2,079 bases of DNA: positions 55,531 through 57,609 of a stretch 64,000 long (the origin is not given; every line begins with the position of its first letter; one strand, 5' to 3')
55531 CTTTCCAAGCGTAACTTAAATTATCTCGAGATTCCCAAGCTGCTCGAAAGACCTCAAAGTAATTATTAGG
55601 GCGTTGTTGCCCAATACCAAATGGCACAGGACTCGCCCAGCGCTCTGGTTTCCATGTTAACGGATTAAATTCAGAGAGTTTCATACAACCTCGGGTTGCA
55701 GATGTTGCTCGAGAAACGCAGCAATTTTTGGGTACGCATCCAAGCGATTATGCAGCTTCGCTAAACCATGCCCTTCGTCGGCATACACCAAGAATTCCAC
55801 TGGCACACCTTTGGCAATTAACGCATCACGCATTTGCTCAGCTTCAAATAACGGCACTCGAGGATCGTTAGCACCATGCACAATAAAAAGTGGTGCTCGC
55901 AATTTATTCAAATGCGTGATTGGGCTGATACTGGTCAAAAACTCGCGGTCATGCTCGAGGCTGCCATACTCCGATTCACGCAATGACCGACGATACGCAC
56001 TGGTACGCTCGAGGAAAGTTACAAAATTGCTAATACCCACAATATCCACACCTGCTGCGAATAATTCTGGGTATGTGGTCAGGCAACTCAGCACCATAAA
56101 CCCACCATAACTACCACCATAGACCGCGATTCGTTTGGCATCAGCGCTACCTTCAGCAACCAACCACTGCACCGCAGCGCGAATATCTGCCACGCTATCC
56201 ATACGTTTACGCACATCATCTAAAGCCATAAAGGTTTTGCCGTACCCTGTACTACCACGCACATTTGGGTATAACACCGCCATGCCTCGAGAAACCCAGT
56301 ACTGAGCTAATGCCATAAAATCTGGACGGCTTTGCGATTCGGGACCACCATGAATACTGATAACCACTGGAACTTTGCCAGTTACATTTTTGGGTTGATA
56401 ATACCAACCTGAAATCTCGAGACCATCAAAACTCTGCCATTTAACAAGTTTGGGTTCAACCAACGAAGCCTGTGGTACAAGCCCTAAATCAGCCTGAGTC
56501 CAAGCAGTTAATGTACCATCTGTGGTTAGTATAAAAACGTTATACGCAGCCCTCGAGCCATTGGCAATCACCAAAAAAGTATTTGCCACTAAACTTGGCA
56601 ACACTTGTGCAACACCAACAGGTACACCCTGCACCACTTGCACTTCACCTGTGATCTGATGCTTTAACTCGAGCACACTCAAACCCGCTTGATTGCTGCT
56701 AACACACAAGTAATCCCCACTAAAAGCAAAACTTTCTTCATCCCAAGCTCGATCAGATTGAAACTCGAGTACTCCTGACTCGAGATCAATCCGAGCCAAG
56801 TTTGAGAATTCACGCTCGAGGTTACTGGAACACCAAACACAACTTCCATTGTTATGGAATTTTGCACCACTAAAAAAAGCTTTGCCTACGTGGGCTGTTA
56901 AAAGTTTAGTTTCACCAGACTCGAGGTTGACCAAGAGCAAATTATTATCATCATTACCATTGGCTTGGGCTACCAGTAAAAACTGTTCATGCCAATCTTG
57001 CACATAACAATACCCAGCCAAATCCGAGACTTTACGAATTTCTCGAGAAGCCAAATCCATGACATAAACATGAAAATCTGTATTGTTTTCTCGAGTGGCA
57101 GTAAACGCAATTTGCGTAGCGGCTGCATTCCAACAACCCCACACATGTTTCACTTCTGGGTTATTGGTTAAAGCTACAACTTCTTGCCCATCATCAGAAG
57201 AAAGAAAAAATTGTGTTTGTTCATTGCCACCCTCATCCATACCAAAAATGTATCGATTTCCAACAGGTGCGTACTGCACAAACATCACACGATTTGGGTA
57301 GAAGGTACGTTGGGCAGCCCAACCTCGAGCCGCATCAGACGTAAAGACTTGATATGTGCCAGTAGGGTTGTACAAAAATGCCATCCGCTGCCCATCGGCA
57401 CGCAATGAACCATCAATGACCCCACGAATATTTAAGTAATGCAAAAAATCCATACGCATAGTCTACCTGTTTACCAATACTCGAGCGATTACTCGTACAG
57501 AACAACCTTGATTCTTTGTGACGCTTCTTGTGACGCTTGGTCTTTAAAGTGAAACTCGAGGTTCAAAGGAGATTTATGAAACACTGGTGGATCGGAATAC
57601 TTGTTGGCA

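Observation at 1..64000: CTCGAG is hyper-abundant (about one copy per 150 bp) in all reading frames and in spacers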

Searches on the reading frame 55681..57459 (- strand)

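Call 17: search_protein_families(library=pfam, proteins=[window:55681-57459:-], max_evalue=0.00001)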
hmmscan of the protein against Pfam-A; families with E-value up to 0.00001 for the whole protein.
window:55681-57459:- (592 aa): 8 families
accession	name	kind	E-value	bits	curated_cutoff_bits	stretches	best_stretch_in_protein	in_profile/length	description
PF00326.27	Peptidase_S9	-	1.4e-48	165.6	22.6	1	380-588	2-211/213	Prolyl oligopeptidase family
PF20434.5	BD-FAE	-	3.7e-18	66.3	26.8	1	354-547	4-215/215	BD-FAE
PF02129.25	Peptidase_S15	-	2.9e-14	53.8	23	1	345-480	1-133/262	X-Pro dipeptidyl-peptidase (S15 family)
PF01738.24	DLH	-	1.2e-12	48.4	21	1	350-577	2-198/217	Dienelactone hydrolase family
PF00561.26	Abhydrolase_1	-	2.3e-09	37.7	25.8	0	364-471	1-98/245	alpha/beta hydrolase fold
PF05448.18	AXE1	-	3e-09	36.5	21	1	338-466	58-200/321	Acetyl xylan esterase (AXE1)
PF12146.15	Hydrolase_4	-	7.3e-09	35.7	27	1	365-469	6-103/239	Serine aminopeptidase, S33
PF07859.19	Abhydrolase_3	-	4.6e-06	27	25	0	423-566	49-208/210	alpha/beta hydrolase fold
